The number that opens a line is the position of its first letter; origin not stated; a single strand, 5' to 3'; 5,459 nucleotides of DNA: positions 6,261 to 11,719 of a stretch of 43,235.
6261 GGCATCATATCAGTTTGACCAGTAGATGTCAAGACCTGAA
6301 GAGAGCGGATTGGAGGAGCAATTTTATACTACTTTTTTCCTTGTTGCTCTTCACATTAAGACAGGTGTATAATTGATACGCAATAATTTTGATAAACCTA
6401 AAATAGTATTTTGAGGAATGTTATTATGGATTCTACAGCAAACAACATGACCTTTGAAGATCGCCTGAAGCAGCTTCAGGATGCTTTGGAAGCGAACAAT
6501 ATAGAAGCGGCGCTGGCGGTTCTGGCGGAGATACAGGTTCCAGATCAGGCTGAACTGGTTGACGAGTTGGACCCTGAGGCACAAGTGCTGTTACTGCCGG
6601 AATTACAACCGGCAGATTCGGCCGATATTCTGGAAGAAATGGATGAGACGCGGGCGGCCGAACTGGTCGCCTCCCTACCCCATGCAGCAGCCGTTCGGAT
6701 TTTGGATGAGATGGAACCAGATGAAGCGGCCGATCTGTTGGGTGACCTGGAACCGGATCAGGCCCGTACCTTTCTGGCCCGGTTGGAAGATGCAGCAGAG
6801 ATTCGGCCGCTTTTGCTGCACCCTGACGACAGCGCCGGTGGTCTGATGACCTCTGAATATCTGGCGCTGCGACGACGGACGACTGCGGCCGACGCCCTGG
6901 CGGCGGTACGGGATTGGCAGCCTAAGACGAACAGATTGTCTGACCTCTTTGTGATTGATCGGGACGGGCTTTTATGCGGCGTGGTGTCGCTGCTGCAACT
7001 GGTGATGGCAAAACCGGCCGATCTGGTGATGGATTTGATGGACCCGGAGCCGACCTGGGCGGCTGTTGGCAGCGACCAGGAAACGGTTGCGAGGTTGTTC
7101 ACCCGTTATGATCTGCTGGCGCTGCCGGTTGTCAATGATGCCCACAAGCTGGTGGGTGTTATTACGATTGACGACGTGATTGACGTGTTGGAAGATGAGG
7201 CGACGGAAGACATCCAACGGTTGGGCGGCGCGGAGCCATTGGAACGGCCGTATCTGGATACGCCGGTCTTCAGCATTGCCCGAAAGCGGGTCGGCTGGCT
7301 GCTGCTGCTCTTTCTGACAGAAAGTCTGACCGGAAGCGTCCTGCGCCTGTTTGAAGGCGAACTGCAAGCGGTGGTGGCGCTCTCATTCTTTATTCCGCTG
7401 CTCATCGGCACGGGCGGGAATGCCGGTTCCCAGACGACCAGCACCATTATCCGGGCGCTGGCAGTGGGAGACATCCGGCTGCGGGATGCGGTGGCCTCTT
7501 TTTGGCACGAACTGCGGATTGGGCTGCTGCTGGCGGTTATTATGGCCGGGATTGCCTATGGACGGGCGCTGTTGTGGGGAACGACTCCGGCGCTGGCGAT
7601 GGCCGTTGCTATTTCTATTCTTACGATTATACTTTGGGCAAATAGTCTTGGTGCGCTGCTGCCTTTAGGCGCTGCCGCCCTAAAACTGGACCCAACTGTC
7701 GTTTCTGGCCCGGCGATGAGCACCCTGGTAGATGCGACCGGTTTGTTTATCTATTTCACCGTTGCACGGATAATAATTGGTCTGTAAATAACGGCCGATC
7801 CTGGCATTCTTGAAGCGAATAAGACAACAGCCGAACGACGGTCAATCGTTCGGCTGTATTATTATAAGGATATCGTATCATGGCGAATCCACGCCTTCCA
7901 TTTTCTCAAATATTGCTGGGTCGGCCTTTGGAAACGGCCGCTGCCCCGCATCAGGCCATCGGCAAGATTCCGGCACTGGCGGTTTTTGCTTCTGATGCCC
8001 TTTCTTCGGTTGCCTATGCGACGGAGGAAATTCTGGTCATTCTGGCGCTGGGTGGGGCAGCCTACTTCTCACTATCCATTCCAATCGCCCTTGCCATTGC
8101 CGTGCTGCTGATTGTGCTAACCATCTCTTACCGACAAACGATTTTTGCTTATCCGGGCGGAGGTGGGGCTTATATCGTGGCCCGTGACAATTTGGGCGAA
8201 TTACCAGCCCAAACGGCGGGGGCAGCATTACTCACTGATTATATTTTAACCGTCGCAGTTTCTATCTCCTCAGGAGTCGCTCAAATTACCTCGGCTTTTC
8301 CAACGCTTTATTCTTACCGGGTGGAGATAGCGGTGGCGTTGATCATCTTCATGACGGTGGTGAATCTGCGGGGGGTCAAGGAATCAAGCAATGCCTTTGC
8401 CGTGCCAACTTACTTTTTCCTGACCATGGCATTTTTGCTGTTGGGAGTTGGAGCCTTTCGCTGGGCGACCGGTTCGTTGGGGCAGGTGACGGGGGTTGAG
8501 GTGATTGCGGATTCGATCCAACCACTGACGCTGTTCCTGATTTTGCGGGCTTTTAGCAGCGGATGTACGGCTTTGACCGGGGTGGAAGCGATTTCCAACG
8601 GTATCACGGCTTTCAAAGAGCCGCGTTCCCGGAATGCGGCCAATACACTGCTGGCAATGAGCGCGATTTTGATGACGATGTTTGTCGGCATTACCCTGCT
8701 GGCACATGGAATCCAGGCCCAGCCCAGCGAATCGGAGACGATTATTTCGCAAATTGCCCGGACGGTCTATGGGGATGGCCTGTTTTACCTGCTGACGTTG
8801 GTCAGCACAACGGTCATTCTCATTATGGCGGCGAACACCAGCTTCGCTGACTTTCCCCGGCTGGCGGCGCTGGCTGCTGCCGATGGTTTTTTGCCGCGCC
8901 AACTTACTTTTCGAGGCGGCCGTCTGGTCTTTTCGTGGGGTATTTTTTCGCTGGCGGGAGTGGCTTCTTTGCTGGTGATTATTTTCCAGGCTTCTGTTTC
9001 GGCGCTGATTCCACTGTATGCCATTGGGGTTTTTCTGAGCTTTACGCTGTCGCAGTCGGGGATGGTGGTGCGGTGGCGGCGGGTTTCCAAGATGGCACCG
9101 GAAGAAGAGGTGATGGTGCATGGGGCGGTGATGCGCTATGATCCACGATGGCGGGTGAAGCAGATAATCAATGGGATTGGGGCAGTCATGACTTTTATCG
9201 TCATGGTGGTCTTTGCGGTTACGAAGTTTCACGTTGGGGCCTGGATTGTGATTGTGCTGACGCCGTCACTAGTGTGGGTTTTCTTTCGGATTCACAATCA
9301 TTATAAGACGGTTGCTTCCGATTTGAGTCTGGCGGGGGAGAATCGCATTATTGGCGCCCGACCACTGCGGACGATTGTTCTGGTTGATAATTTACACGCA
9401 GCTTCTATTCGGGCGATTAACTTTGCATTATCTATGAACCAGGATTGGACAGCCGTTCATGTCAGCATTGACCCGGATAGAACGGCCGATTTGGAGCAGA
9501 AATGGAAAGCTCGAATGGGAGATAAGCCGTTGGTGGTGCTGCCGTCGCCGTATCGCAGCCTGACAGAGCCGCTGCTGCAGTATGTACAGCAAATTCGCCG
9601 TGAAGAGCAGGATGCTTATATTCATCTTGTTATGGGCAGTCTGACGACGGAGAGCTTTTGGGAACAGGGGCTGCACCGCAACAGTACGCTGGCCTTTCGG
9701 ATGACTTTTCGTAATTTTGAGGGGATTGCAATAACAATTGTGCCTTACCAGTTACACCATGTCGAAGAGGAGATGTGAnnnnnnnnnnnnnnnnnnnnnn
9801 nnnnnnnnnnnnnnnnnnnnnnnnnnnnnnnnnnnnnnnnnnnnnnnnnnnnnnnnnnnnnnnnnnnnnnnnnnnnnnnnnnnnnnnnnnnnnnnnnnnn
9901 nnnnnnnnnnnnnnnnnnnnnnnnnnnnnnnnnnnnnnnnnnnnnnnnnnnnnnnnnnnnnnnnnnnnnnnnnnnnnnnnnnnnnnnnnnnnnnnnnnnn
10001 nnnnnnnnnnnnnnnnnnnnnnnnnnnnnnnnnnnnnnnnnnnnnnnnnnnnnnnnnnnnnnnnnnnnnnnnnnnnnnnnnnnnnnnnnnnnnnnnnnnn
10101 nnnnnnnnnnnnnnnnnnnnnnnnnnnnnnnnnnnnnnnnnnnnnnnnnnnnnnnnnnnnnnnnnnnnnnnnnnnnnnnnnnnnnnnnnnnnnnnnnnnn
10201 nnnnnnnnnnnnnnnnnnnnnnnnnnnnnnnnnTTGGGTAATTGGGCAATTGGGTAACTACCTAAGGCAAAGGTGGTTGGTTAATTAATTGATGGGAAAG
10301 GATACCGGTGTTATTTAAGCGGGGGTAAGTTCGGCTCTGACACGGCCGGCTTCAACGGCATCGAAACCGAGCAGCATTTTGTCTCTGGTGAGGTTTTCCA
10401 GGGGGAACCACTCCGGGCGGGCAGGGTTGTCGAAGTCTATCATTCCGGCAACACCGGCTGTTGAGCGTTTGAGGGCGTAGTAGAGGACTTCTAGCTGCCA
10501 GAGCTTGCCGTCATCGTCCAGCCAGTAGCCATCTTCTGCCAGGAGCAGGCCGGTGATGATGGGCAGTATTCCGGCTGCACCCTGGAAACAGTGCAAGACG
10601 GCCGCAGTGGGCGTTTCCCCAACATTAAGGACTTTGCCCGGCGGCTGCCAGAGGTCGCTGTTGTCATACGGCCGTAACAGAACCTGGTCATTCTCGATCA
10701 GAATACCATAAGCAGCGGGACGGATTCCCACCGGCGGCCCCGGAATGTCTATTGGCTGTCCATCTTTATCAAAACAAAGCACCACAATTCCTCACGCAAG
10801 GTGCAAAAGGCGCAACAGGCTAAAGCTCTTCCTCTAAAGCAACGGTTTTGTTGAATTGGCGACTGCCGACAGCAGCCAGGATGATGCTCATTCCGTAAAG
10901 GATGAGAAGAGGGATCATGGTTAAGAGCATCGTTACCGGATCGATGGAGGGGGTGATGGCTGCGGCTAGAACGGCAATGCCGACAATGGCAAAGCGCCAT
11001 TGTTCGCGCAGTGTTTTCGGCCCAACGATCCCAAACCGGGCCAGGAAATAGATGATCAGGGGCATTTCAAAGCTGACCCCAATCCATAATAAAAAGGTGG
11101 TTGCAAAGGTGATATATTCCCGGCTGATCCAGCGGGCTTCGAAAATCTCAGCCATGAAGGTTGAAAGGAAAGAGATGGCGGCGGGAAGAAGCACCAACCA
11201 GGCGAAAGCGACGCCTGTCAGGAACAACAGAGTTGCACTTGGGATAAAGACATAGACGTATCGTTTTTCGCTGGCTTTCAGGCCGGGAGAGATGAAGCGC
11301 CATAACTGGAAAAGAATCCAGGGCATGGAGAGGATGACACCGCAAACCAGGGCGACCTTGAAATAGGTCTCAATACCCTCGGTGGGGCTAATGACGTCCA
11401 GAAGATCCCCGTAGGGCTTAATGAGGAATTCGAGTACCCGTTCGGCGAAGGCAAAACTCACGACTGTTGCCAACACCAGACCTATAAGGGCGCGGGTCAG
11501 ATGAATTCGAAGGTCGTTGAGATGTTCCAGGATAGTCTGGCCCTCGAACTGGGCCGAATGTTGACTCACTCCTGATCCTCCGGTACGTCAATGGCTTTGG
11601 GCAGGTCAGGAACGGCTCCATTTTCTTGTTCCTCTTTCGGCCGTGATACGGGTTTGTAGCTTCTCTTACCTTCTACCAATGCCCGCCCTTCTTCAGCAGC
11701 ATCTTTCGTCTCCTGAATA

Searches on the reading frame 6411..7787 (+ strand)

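Call 56: search_protein_families(library=pfam, proteins=[window:6411-7787:+], max_evalue=0.00001)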
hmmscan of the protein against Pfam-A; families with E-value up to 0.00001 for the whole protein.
window:6411-7787:+ (458 aa): 3 families
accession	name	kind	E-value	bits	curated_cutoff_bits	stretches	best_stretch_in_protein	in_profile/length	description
PF01769.21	MgtE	-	1.5e-31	109.7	27.6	1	328-451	1-125/125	Divalent cation transporter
PF03448.22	MgtE_N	-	1.2e-17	64.8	25.9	1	43-140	3-102/102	MgtE intracellular N domain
PF00571.33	CBS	-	1e-15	58.2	24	1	206-261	1-56/57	CBS domain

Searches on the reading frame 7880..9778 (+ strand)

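Call 56: search_protein_families(library=pfam, proteins=[window:7880-9778:+], max_evalue=0.00001)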
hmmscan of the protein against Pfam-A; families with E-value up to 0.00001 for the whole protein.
window:7880-9778:+ (632 aa): 1 family
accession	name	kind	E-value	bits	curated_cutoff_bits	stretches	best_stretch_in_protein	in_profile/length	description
PF13520.12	AA_permease_2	-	4.1e-23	82.4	27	1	33-452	7-412/427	Amino acid permease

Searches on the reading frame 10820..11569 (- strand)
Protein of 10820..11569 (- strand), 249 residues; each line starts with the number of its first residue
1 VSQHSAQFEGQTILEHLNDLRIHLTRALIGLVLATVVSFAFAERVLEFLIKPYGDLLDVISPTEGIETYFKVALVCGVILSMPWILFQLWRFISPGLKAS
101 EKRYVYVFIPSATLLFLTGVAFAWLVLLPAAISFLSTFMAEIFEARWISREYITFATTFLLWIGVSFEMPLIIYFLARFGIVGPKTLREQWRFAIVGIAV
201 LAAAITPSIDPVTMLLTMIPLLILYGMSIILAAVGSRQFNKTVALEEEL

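Call 57: search_protein_families(library=pfam, proteins=[window:10820-11569:-], max_evalue=0.00001)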
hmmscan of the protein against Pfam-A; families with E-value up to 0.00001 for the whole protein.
window:10820-11569:- (249 aa): 1 family
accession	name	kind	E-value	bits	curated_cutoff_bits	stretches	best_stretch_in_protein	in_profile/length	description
PF00902.23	TatC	-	4.7e-63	213.2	25.1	1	15-220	1-208/208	Sec-independent protein translocase protein (TatC)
